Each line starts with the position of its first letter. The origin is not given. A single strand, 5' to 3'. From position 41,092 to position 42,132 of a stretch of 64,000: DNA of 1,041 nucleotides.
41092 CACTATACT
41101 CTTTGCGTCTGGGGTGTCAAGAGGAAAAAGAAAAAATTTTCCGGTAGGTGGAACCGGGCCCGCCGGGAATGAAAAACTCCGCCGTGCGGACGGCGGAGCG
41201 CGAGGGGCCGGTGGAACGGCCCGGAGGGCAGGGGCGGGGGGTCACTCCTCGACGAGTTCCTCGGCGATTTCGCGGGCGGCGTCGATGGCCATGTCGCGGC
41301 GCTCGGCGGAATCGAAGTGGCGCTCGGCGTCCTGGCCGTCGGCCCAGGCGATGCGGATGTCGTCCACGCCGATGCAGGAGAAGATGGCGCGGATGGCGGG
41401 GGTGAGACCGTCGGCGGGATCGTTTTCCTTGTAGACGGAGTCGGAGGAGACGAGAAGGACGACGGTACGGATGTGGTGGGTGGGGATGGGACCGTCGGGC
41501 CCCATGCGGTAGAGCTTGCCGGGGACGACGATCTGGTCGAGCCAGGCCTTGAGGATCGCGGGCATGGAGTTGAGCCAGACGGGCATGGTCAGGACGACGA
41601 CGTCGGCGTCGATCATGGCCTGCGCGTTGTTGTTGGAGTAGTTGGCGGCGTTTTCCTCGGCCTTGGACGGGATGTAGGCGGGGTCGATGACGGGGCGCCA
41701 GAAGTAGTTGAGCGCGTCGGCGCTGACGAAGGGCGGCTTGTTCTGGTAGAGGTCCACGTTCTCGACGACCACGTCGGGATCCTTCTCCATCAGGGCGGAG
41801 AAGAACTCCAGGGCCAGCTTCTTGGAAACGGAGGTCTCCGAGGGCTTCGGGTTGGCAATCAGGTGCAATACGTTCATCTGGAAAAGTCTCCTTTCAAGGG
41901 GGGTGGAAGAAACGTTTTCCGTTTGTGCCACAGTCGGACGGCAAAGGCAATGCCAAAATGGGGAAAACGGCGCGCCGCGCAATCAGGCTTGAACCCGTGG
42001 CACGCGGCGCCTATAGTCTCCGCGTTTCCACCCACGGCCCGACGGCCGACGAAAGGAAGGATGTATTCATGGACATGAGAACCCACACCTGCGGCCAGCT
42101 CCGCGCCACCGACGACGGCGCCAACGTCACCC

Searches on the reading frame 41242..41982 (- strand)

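Call 16: search_protein_families(library=pfam, proteins=[window:41242-41982:-], max_evalue=0.01)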
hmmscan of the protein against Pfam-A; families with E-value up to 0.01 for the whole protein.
window:41242-41982:- (246 aa): 2 families
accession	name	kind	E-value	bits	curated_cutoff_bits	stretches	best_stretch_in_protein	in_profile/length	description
PF02525.22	Flavodoxin_2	-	1.4e-31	110.2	27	1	36-229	1-187/198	Flavodoxin-like fold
PF03358.20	FMN_red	-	1.8e-07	31.3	24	1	36-153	1-98/152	NADPH-dependent FMN reductase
